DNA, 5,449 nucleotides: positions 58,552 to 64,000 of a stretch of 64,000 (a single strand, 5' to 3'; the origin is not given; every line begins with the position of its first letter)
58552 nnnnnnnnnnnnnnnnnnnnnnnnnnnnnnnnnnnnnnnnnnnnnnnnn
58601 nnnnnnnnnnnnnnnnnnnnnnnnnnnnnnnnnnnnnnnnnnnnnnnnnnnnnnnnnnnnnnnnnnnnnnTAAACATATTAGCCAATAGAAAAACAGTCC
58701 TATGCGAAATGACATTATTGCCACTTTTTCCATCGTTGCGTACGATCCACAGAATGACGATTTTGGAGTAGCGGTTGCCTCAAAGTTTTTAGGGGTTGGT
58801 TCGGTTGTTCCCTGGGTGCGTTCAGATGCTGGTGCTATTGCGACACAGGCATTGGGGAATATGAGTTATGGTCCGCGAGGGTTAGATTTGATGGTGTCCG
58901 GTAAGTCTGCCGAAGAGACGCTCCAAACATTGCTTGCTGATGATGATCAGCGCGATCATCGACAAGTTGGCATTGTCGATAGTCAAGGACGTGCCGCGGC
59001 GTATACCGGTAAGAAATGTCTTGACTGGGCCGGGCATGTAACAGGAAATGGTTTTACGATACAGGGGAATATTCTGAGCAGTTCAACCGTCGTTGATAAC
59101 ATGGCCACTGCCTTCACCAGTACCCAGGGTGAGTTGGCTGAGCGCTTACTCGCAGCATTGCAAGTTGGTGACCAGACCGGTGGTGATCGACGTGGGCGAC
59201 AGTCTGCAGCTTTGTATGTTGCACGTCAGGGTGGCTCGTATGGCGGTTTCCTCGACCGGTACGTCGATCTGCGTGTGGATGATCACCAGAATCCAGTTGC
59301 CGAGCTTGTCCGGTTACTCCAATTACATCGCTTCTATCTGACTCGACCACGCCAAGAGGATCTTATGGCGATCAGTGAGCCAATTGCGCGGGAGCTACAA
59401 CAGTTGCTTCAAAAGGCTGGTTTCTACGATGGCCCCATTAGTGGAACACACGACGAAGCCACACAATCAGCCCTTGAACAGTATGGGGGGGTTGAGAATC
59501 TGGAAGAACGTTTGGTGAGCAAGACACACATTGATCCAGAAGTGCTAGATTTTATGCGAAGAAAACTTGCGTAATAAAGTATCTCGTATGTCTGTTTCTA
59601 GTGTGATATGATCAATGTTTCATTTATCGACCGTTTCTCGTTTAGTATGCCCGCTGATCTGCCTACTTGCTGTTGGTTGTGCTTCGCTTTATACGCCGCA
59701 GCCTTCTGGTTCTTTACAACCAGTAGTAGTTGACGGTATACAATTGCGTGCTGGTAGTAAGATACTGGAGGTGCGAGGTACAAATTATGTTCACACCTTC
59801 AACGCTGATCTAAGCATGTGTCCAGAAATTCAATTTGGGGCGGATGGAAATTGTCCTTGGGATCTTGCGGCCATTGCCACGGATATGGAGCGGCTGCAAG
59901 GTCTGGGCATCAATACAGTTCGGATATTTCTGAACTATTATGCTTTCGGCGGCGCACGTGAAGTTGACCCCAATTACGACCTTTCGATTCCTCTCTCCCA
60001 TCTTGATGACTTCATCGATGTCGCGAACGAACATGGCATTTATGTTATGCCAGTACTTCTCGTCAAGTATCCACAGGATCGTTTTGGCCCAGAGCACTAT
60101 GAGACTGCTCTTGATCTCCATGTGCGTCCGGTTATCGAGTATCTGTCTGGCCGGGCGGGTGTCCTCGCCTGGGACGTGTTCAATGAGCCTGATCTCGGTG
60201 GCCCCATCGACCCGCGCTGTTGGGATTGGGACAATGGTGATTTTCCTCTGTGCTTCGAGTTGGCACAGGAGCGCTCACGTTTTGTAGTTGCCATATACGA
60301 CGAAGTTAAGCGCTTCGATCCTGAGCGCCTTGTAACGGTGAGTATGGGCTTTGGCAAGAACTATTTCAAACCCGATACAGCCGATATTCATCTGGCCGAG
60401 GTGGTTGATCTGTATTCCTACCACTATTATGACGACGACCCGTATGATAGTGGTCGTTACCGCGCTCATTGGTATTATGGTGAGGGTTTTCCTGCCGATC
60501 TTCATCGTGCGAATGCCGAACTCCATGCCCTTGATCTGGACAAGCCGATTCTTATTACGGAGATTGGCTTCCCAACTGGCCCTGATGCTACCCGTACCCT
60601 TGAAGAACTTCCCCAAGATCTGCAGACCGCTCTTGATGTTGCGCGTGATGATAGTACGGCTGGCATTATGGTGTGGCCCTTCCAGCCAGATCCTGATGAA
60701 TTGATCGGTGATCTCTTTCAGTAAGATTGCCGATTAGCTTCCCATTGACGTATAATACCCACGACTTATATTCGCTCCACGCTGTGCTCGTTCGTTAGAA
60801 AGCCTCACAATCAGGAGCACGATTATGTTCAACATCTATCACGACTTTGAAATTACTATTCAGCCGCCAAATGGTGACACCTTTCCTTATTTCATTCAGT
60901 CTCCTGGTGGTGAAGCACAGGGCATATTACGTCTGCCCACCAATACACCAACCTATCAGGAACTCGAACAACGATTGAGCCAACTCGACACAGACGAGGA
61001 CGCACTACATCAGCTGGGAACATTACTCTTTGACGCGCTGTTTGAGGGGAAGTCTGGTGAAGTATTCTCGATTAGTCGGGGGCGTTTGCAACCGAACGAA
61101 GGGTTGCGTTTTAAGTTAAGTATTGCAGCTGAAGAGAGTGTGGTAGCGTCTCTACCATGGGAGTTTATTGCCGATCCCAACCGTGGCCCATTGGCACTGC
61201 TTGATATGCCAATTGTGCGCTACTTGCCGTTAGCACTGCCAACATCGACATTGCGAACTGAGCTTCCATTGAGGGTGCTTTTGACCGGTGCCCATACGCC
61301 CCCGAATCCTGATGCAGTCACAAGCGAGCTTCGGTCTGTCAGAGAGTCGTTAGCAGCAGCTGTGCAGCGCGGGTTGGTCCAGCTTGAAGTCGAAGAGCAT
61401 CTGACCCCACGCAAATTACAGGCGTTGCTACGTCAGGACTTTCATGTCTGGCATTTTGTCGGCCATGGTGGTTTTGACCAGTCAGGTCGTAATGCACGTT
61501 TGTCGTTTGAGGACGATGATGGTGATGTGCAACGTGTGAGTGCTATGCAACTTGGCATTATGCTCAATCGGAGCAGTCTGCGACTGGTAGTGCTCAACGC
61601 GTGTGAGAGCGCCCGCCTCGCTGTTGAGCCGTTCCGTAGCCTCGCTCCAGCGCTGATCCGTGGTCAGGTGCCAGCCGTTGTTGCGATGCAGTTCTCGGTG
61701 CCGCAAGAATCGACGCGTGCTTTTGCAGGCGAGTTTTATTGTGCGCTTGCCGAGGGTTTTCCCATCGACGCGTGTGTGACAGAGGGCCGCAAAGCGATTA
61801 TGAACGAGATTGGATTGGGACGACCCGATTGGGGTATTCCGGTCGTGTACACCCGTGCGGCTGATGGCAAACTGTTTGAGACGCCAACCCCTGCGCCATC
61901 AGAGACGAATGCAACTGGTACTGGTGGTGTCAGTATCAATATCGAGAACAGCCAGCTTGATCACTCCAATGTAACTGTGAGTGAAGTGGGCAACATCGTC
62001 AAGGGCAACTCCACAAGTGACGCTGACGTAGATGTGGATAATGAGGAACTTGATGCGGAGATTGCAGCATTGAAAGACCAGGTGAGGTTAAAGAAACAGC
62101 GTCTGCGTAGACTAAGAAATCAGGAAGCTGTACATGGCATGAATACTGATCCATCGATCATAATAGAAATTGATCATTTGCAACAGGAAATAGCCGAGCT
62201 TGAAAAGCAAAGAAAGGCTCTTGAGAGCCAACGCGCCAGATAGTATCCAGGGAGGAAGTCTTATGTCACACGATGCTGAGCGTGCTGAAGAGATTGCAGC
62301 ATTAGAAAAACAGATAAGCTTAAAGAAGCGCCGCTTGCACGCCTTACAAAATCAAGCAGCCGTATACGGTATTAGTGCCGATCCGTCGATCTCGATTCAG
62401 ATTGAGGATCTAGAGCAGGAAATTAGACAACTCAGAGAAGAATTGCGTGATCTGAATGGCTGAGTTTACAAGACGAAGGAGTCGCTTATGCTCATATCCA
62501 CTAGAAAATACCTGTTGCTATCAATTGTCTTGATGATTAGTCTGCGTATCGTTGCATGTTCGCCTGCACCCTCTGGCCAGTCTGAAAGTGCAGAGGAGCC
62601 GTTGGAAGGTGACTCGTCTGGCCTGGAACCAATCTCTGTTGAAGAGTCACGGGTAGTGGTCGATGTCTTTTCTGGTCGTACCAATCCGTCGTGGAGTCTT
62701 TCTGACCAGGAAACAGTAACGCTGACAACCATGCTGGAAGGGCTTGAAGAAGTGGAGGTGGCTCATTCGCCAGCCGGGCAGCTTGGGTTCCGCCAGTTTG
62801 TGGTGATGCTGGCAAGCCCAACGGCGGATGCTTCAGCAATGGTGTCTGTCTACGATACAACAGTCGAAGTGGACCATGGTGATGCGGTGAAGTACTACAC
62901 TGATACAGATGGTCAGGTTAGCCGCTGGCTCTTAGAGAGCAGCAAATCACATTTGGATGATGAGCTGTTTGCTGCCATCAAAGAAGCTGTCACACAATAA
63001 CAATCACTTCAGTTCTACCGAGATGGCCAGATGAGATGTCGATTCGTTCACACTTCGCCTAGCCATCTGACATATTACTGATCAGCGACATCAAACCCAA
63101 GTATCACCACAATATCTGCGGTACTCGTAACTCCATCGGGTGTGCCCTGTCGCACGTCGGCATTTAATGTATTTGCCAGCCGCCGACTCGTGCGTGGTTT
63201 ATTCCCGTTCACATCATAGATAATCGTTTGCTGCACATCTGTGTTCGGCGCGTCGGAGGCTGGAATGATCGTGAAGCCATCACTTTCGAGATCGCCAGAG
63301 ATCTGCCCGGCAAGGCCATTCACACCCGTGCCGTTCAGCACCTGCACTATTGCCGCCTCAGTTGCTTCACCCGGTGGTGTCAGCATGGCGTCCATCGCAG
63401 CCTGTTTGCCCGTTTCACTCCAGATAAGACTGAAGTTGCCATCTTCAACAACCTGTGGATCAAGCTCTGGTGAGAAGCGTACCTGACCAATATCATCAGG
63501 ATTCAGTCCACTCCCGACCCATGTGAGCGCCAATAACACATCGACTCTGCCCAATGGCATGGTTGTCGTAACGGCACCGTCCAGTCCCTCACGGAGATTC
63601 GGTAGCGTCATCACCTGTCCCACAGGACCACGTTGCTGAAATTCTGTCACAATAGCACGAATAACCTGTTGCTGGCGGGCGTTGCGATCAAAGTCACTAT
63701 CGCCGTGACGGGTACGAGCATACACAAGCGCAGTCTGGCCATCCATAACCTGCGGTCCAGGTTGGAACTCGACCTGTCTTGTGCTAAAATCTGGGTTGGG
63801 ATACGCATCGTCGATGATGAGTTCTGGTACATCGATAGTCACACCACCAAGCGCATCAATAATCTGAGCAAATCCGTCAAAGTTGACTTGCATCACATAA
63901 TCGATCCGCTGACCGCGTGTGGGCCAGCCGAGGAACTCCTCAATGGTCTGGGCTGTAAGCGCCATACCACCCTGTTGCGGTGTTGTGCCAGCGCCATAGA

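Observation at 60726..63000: Isolated three-gene CHAT (caspase-fold) protease operon without any recognisable sensor partner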

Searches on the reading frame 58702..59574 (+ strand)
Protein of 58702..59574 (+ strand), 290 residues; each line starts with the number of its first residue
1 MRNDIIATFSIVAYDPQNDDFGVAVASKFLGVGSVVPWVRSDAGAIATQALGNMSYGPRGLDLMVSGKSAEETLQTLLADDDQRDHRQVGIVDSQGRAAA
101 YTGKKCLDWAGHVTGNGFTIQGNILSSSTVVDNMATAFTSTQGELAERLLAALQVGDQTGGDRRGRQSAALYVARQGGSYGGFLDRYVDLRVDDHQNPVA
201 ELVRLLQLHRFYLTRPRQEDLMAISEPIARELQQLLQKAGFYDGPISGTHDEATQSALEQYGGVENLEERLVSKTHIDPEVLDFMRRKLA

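Call 6: search_protein_families(library=pfam, proteins=[window:58702-59574:+], max_evalue=1)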
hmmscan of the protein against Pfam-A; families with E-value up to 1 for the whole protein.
window:58702-59574:+ (290 aa): 4 families
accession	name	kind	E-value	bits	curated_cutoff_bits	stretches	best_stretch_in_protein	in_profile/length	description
PF06267.17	DUF1028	-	1.7e-78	263.3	26.2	1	8-202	1-193/193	Family of unknown function (DUF1028)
PF08823.16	PG_binding_2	-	9.3e-15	55.1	21.1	1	212-285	1-74/74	Putative peptidoglycan binding domain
PF01471.23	PG_binding_1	-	4.1e-06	27.3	23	1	229-261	5-37/57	Putative peptidoglycan binding domain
PF20242.3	Emfourin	-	0.082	13.8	27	1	213-247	13-45/91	Emfourin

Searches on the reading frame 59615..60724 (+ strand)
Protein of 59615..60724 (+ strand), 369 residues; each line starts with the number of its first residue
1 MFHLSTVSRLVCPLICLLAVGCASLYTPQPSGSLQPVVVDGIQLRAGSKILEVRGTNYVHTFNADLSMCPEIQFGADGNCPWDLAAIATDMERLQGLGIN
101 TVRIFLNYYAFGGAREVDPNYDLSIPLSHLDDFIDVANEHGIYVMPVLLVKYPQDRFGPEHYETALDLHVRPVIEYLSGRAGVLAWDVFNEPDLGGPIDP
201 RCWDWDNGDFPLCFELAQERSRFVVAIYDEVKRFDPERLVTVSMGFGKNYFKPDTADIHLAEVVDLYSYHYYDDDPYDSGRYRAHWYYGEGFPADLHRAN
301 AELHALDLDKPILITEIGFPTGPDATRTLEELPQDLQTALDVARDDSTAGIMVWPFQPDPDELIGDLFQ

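Call 6: search_protein_families(library=pfam, proteins=[window:59615-60724:+], max_evalue=1)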
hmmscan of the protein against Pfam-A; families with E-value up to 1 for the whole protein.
window:59615-60724:+ (369 aa): 1 family
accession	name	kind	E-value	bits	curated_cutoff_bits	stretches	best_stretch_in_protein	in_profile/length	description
PF00150.24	Cellulase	-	1.2e-05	25.4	23.5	1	88-320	24-239/272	Cellulase (glycosyl hydrolase family 5)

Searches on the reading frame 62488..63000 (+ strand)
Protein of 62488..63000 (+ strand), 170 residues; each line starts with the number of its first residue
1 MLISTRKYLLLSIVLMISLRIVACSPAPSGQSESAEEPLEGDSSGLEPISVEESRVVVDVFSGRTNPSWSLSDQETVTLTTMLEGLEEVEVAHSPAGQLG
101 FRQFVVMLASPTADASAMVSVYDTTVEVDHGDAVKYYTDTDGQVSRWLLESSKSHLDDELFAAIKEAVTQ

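Call 6: search_protein_families(library=pfam, proteins=[window:62488-63000:+], max_evalue=1)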
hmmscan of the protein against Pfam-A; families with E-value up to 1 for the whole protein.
window:62488-63000:+ (170 aa): 0 families

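Call 7: search_protein_families(library=ncbifam, proteins=[window:62488-63000:+], max_evalue=1)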
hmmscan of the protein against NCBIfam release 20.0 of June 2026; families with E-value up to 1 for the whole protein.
window:62488-63000:+ (170 aa): 0 families

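Call 8: search_protein_families(library=padloc, proteins=[window:62488-63000:+], max_evalue=1)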
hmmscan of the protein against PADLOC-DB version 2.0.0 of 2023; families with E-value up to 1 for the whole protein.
window:62488-63000:+ (170 aa): 0 families

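Call 13: find_homologous_proteins(query=window:62488-63000:+, max_evalue=0.001)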
Query window:62488-63000:+ (170 aa): 5 proteins with E <= 0.001 among 117 candidates.
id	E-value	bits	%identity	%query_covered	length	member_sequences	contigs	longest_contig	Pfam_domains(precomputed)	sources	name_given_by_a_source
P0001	6.4e-102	356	100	100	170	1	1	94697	-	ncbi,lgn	ncbi:MAG: hypothetical protein AAGF95_00370 [Chloroflexota bacterium]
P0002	2.4e-82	292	82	100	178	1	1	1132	-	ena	-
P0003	9.2e-80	284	80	100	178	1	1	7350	-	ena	-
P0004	5.5e-70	252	72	100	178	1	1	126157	-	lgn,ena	-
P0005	1.5e-69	251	68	100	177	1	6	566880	-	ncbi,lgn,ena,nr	ncbi:MAG: hypothetical protein GFH27_549281n311 [Chloroflexi bacterium AL-W]|nr:hypothetical protein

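Call 14: find_encoding_contigs(protein=P0005, flank=10000, max_places=3)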
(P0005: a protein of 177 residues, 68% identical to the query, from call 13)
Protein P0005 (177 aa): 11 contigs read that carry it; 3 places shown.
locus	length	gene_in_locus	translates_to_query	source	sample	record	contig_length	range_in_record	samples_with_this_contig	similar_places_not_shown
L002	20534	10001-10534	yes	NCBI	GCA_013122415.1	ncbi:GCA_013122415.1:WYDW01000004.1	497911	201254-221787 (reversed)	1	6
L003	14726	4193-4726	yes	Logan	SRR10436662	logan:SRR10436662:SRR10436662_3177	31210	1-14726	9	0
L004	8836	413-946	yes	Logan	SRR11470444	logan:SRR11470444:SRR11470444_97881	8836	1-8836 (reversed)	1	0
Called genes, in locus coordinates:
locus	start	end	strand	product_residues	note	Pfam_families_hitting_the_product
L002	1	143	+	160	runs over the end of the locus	-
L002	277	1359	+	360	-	PF01966:HD, PF13286:HD_assoc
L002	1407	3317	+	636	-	PF01807:Zn_ribbon_DnaG, PF08275:DNAG_N, PF01751:Toprim, PF13155:Toprim_2, PF13662:Toprim_4, PF10410:DnaB_bind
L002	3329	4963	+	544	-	PF03979:Sigma70_r1_1 (weak), PF00140:Sigma70_r1_2, PF04542:Sigma70_r2, PF04539:Sigma70_r3, PF04545:Sigma70_r4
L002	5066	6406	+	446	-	PF00226:DnaJ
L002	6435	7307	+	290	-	PF06267:DUF1028, PF08823:PG_binding_2, PF01471:PG_binding_1 (weak)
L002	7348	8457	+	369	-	-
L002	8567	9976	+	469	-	PF12770:CHAT, PF01364:Peptidase_C25 (weak)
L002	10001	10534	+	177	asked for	-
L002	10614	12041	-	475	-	PF03816:LytR_cpsA_psr, PF13399:LytR_C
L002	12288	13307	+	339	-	PF00149:Metallophos, PF12850:Metallophos_2 (weak)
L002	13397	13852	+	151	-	PF11255:DUF3054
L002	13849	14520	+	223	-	PF00300:His_Phos_1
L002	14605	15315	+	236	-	PF00027:cNMP_binding, PF13545:HTH_Crp_2, PF00325:Crp (weak)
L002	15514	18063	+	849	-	PF13231:PMT_2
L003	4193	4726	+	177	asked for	-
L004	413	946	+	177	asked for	-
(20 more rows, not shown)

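Call 15: find_encoding_contigs(protein=P0004, flank=10000, max_places=3)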
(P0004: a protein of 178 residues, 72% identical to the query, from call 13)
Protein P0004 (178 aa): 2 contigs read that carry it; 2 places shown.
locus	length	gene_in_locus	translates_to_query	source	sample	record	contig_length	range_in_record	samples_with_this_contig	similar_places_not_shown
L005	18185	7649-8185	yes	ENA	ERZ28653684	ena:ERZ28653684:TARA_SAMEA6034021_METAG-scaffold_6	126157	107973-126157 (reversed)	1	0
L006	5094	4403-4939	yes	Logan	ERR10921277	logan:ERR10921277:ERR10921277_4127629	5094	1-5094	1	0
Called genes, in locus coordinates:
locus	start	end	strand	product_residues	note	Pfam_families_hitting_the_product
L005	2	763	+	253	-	?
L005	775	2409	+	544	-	PF03979:Sigma70_r1_1 (weak), PF00140:Sigma70_r1_2, PF04542:Sigma70_r2, PF04539:Sigma70_r3, PF04545:Sigma70_r4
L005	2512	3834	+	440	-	PF00226:DnaJ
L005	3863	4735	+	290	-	PF06267:DUF1028, PF08823:PG_binding_2, PF01471:PG_binding_1 (weak)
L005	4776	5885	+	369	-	PF00150:Cellulase (weak)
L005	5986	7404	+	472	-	PF12770:CHAT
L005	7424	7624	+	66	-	-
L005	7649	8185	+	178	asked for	-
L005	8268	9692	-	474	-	PF03816:LytR_cpsA_psr, PF13399:LytR_C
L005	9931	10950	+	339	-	PF00149:Metallophos, PF12850:Metallophos_2 (weak)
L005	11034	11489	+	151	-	PF11255:DUF3054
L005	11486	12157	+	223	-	PF00300:His_Phos_1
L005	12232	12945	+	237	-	PF00027:cNMP_binding, PF13545:HTH_Crp_2, PF00325:Crp (weak)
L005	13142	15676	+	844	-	PF13231:PMT_2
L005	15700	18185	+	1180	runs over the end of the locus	PF13231:PMT_2, PF01436:NHL (weak), PF06739:SBBP (faint), PF08450:SGL (faint), PF17170:DUF5128, PF25021:TEN_NHL (faint), PF01436:NHL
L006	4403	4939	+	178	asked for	-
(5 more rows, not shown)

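Call 16: find_encoding_contigs(protein=P0001, flank=10000, max_places=3)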
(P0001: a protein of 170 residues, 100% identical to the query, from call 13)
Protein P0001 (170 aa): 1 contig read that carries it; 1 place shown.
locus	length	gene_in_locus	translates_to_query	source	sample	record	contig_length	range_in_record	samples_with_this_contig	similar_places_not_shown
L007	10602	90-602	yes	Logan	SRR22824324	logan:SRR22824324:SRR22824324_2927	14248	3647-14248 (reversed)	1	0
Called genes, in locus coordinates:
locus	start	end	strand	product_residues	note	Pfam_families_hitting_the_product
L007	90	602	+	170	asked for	-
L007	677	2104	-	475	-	PF03816:LytR_cpsA_psr, PF13399:LytR_C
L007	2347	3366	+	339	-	PF00149:Metallophos, PF12850:Metallophos_2 (weak)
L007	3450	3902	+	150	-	PF11255:DUF3054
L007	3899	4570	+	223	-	PF00300:His_Phos_1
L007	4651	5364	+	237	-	PF00027:cNMP_binding, PF13545:HTH_Crp_2, PF00325:Crp (weak)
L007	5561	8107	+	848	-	PF13231:PMT_2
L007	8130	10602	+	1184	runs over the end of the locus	PF13231:PMT_2, PF01436:NHL (weak), PF06739:SBBP (faint), PF08450:SGL (faint), PF17170:DUF5128, PF25021:TEN_NHL (faint), PF01436:NHL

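Call 59: predict_structure(alignment_id=A5)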
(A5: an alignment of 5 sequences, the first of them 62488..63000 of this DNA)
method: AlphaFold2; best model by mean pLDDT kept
length: 170 residues; sequences in the alignment: 5
mean_pLDDT: 34.5   pTM: 0.24
mean pLDDT of the five models: 34.5, 32.8, 32.1, 32.0, 31.9
residues with pLDDT >= 90: 0; 70-90: 0; 50-70: 1; < 50: 169
segments of 3 or more residues with pLDDT < 50: 1-72, 74-170
pLDDT, mean of each block of 10 residues (from residue 1): 34 27 24 26 28 28 35 46 41 37 42 41 36 27 34 40 41
secondary structure, 60 per line:
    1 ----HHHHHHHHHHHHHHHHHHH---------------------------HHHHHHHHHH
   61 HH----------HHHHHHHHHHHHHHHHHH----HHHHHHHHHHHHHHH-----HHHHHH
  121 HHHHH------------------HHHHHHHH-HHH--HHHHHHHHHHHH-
elements in order: H5-23 H51-62 H73-90 H95-109 H115-125 H144-151 H158-169

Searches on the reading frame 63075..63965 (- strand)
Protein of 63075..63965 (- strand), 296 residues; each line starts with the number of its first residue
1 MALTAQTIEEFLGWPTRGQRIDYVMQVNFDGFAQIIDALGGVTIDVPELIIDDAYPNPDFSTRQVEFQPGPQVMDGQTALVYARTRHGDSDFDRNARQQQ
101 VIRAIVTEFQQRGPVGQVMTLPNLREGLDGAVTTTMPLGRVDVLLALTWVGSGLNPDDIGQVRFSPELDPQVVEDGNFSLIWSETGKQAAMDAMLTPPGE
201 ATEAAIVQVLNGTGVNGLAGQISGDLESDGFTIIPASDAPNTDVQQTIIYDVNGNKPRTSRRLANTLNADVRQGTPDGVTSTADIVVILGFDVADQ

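Call 6: search_protein_families(library=pfam, proteins=[window:63075-63965:-], max_evalue=1)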
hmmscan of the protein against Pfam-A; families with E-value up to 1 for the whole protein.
window:63075-63965:- (296 aa): 2 families
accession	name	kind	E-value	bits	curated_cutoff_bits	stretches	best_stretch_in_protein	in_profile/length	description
PF03816.19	LytR_cpsA_psr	-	4.1e-24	85.9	24.6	1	3-110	52-149/150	LytR_cpsA_psr family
PF13399.11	LytR_C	-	1e-14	55.6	22.2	1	207-292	4-85/86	LytR cell envelope-related transcriptional attenuator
